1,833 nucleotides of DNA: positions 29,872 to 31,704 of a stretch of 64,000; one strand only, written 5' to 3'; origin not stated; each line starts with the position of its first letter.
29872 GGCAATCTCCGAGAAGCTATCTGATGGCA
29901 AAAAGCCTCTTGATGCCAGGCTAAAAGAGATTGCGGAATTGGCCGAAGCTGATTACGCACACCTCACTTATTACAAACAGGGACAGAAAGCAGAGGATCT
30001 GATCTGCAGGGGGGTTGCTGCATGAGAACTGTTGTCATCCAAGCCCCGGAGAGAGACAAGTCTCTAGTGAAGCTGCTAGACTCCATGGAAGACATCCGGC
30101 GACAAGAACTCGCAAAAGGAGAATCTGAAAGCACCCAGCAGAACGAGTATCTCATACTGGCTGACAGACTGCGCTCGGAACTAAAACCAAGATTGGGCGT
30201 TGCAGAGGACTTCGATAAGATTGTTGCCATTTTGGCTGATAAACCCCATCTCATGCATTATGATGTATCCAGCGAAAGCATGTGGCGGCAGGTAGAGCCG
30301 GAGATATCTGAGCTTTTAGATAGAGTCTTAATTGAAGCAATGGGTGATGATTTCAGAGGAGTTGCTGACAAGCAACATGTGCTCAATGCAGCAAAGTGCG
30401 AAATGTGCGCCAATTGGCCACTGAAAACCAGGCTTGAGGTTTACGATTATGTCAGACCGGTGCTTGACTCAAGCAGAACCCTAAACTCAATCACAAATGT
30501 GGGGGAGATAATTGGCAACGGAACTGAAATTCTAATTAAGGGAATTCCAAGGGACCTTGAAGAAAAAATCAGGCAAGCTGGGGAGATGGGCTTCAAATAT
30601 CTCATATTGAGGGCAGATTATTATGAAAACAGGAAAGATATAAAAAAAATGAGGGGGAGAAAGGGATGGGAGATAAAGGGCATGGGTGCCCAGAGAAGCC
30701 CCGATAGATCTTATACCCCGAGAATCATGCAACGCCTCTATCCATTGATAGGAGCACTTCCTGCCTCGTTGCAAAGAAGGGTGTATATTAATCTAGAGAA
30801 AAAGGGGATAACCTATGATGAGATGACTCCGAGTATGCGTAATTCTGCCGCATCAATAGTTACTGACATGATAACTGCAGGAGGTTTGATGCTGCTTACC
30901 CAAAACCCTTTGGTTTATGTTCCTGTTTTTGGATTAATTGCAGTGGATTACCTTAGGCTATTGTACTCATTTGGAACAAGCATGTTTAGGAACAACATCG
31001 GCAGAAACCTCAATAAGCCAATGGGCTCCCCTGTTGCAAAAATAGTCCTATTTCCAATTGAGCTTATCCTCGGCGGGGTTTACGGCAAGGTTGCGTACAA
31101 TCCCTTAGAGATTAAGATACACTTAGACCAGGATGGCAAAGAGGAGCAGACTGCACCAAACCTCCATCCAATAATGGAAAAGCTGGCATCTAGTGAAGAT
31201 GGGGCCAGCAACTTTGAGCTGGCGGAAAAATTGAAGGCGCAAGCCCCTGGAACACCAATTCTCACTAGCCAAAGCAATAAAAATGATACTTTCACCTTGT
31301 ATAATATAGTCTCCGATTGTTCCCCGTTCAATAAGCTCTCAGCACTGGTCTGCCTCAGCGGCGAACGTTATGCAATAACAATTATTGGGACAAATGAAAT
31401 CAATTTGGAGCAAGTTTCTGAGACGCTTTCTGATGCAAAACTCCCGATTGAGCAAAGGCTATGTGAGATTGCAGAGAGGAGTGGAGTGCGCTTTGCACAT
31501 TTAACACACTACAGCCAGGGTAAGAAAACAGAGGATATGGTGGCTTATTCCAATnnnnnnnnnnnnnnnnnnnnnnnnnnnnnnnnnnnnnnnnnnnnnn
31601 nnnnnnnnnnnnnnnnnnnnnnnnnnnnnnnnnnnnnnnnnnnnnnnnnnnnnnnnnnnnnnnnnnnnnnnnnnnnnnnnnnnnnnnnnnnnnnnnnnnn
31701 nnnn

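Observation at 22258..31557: Six tandem paralogues of an uncharacterised 400-560 aa protein family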

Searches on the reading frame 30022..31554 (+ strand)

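Call 4: search_protein_families(library=pfam, proteins=[window:30022-31554:+], max_evalue=1)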
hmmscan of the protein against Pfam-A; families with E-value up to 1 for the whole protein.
window:30022-31554:+ (511 aa): 2 families
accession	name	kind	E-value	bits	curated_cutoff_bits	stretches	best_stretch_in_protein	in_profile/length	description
PF10337.15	ArAE_2_N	-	0.22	10.9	23.5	1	295-337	163-205/470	Putative ER transporter, 6TM, N-terminal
PF02097.20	Filo_VP35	-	0.25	10.9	27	0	463-502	8-47/342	Filoviridae VP35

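Call 83: search_protein_families(library=phrogs, proteins=[window:30022-31554:+], max_evalue=0.01)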
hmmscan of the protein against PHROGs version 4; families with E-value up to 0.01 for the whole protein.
window:30022-31554:+ (511 aa): 0 families
